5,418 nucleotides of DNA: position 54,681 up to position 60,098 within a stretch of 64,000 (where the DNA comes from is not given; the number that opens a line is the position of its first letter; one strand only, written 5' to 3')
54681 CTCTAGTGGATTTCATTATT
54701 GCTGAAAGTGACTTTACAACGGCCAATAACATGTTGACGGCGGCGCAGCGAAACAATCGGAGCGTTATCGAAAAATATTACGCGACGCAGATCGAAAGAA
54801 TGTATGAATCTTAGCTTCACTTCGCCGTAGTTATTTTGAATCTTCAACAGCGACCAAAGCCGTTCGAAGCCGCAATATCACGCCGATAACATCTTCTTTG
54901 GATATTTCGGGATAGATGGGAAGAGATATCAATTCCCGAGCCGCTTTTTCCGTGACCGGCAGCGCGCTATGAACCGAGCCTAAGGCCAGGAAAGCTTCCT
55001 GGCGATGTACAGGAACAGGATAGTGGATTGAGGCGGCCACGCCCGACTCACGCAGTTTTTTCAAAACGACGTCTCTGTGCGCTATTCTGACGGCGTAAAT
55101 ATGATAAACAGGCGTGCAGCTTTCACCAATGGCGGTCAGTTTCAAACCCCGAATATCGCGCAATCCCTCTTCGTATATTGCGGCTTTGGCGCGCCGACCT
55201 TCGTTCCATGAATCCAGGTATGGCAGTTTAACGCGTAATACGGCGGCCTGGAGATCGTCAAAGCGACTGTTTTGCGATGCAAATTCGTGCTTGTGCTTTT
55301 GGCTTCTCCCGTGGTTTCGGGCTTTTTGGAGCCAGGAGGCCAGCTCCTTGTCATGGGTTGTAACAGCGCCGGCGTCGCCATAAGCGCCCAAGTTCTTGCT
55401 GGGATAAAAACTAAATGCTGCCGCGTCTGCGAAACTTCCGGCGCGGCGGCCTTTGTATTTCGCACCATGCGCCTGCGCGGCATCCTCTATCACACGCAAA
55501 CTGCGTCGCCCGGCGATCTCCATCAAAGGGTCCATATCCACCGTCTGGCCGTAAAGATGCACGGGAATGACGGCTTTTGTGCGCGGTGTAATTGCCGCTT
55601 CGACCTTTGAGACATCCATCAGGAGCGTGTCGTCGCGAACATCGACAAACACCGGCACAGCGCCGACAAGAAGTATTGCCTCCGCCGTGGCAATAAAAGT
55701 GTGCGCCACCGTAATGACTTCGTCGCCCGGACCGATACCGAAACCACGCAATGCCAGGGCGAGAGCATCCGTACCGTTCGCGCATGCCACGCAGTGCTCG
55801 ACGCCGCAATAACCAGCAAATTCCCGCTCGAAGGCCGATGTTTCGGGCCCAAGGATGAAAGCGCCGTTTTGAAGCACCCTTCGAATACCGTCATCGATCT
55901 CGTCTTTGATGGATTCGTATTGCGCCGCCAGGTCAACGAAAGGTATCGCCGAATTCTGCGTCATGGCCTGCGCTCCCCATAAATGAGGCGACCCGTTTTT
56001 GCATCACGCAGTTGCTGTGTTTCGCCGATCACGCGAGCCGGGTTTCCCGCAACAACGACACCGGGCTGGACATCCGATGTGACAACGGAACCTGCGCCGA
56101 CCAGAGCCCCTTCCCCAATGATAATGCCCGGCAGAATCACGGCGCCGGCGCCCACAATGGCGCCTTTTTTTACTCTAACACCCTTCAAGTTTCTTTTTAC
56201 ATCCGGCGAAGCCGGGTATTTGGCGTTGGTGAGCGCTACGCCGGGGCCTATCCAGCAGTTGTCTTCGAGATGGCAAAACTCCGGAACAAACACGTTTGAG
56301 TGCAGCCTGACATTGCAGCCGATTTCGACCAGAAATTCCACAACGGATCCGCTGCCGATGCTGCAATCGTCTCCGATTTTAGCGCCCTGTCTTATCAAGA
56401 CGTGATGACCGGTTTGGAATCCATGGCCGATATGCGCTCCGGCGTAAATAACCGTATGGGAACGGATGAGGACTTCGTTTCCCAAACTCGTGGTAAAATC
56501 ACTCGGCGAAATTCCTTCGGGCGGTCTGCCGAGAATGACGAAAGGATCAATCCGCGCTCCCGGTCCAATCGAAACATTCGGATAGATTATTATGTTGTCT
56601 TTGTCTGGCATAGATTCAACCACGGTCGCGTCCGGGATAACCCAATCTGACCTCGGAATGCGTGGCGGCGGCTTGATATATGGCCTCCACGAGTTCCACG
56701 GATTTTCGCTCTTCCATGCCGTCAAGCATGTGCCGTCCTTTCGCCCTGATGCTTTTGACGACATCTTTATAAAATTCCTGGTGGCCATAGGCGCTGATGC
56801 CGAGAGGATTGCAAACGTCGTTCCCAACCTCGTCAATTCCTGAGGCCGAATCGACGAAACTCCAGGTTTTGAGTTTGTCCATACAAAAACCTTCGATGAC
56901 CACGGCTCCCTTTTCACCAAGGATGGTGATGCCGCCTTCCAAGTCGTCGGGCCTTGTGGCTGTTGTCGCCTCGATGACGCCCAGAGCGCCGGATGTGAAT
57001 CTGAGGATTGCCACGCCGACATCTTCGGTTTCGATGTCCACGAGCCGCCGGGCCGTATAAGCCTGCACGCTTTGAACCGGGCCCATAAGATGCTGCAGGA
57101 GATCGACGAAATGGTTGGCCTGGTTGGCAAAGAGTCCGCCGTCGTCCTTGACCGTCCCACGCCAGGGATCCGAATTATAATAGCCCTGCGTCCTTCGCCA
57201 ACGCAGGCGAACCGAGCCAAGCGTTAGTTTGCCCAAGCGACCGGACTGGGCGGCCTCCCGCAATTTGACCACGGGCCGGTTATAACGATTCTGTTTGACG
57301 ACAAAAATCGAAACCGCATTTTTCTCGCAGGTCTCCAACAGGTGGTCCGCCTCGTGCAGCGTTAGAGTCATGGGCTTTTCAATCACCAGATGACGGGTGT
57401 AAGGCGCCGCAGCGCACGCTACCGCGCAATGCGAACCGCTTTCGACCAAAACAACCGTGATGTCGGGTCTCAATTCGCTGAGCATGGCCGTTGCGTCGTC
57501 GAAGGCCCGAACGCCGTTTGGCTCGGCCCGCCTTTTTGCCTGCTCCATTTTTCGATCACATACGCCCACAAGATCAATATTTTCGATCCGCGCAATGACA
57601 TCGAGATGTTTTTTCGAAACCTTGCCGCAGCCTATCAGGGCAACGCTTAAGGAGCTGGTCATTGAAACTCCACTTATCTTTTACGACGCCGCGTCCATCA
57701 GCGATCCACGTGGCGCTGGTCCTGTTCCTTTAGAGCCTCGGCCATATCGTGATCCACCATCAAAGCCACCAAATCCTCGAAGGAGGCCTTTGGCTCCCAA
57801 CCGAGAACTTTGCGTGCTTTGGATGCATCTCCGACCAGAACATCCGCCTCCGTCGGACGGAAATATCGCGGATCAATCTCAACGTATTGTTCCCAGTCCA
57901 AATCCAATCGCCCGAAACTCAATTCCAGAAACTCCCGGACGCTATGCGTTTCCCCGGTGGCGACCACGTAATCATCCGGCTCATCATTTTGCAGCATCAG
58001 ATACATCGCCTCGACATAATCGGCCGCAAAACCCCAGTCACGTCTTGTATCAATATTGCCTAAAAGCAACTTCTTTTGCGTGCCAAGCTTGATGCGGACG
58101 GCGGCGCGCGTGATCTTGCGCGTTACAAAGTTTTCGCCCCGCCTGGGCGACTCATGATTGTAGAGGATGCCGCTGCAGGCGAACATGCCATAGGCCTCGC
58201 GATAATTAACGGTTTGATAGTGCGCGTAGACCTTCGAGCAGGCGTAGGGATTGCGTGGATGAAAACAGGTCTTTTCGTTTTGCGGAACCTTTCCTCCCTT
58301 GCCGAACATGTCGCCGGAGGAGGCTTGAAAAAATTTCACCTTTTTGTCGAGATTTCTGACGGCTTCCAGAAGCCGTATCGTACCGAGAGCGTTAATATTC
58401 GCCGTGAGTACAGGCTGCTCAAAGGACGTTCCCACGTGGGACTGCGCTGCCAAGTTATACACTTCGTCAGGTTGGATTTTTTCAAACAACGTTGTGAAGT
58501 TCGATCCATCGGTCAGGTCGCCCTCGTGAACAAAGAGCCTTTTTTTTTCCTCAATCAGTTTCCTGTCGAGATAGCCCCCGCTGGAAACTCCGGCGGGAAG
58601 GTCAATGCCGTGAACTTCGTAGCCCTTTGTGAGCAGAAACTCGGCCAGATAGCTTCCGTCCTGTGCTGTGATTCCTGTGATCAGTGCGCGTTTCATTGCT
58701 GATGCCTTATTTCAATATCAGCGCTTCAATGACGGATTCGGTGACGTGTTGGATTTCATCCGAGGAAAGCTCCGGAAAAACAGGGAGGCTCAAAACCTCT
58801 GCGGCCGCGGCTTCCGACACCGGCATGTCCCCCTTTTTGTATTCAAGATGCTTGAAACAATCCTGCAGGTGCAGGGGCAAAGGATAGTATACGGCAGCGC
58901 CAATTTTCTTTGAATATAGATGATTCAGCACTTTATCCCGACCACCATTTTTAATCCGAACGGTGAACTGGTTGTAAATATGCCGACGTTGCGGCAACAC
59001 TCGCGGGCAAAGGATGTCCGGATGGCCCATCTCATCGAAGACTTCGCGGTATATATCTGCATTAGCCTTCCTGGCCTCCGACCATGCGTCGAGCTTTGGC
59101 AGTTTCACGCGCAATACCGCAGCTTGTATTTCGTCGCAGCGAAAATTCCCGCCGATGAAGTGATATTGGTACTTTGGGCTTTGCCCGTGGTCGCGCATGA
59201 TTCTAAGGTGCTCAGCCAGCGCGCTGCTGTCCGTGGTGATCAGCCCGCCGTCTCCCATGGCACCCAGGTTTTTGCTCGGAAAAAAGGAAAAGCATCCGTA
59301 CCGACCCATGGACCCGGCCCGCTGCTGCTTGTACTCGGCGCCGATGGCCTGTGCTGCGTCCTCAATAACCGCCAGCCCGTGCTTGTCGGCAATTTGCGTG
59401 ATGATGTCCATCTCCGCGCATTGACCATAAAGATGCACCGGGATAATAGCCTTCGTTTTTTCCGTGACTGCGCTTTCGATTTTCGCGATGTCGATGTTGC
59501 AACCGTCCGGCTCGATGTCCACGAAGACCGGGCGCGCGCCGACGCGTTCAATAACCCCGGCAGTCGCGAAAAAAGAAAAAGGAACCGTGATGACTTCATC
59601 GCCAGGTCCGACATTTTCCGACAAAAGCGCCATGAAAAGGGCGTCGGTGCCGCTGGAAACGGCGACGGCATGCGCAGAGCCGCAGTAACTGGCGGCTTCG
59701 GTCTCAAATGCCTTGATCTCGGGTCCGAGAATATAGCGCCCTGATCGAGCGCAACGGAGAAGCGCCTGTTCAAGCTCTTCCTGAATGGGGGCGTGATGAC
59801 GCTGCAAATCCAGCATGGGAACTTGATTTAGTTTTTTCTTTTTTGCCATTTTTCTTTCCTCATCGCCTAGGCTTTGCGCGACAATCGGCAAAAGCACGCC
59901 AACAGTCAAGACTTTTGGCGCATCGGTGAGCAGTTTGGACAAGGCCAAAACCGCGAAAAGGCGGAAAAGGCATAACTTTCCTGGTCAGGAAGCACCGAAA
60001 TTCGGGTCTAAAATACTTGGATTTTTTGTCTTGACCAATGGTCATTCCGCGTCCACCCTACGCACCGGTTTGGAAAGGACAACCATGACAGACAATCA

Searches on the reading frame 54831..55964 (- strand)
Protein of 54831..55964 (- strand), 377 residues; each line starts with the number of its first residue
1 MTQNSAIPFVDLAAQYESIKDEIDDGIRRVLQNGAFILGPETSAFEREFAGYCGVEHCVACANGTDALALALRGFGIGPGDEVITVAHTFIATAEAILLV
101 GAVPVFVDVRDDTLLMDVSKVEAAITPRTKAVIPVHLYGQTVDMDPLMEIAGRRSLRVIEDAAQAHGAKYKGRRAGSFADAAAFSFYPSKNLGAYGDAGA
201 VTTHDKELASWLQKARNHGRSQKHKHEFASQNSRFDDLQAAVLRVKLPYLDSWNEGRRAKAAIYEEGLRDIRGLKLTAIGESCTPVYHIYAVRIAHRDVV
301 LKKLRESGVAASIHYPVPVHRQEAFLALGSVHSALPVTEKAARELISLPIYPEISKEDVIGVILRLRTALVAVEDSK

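Call 26: search_protein_families(library=pfam, proteins=[window:54831-55964:-], max_evalue=0.0001)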
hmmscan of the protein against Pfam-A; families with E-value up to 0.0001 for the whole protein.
window:54831-55964:- (377 aa): 3 families
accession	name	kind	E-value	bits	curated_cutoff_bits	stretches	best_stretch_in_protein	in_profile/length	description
PF01041.23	DegT_DnrJ_EryC1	-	7.2e-120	400.9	19.8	1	18-366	2-359/360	DegT/DnrJ/EryC1/StrS aminotransferase family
PF00155.27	Aminotran_1_2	-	1e-06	28.7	19.7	1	42-231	44-260/361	Aminotransferase class I and II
PF01212.27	Beta_elim_lyase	-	9.8e-05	22.2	27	0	40-194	32-203/288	Beta-eliminating lyase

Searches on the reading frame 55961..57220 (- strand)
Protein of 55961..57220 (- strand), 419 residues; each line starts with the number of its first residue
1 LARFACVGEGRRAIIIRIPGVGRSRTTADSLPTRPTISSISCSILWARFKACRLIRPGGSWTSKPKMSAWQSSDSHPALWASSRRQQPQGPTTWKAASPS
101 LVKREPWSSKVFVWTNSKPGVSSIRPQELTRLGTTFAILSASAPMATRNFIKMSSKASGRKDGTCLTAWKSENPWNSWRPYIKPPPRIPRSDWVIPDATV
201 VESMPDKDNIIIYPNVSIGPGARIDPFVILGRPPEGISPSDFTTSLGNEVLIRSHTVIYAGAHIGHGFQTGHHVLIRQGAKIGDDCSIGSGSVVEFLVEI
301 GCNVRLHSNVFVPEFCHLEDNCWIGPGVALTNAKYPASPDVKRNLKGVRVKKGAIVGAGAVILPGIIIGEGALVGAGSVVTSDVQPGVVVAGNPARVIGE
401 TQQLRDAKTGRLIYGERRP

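Call 26: search_protein_families(library=pfam, proteins=[window:55961-57220:-], max_evalue=0.0001)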
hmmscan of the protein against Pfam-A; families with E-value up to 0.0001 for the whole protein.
window:55961-57220:- (419 aa): 3 families
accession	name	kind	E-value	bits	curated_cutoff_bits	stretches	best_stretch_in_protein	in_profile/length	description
PF00132.30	Hexapep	-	2.6e-23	81.1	27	2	348-381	2-35/36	Bacterial transferase hexapeptide (six repeats)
PF14602.12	Hexapep_2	-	2.3e-10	40.5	27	0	352-381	6-33/34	Hexapeptide repeat of succinyl-transferase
PF25084.1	LbH_EIF2B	-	5.3e-09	36.5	54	0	244-329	22-104/105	EIF2B subunit epsilon LbH domain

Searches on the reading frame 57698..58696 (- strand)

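Call 28: search_protein_families(library=pfam, proteins=[window:57698-58696:-], max_evalue=0.01)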
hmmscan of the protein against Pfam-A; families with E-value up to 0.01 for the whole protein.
window:57698-58696:- (332 aa): 4 families
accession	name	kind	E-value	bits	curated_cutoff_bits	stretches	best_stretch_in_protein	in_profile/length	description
PF16363.11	GDP_Man_Dehyd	-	8e-130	433.6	27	1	5-313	1-332/332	GDP-mannose 4,6 dehydratase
PF01370.27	Epimerase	-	4.3e-66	223.2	20.9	1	4-246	1-240/240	NAD dependent epimerase/dehydratase family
PF04321.23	RmlD_sub_bind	-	1e-09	38.3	27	1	3-199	2-168/287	RmlD substrate binding domain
PF02719.21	Polysacc_synt_2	-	0.0016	18.2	20.2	1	57-116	59-118/293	Polysaccharide biosynthesis protein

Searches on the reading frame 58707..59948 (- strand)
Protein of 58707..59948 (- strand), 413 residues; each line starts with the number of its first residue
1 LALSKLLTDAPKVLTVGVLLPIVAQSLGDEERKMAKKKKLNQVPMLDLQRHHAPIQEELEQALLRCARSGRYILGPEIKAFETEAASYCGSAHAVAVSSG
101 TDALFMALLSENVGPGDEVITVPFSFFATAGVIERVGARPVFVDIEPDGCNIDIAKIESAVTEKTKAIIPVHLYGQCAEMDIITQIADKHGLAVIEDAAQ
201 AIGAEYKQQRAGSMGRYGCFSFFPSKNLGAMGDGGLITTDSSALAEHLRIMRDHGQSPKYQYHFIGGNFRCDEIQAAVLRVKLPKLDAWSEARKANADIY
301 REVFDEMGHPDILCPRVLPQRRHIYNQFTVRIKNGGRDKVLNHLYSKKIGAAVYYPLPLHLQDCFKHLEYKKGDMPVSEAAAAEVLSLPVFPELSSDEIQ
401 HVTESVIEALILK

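Call 28: search_protein_families(library=pfam, proteins=[window:58707-59948:-], max_evalue=0.01)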
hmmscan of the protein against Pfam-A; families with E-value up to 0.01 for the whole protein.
window:58707-59948:- (413 aa): 5 families
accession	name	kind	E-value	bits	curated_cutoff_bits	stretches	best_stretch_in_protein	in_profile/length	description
PF01041.23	DegT_DnrJ_EryC1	-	2.7e-122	408.9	19.8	1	55-406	3-359/360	DegT/DnrJ/EryC1/StrS aminotransferase family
PF00155.27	Aminotran_1_2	-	3.6e-08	33.4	19.7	1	65-258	31-251/361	Aminotransferase class I and II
PF01212.27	Beta_elim_lyase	-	2.1e-06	27.7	27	1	76-255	32-227/288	Beta-eliminating lyase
PF00266.25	Aminotran_5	-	2.6e-05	23.8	21.5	1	96-237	66-212/371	Aminotransferase class-V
PF01053.26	Cys_Met_Meta_PP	-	3.4e-05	23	27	1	76-199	52-175/381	Cys/Met metabolism PLP-dependent enzyme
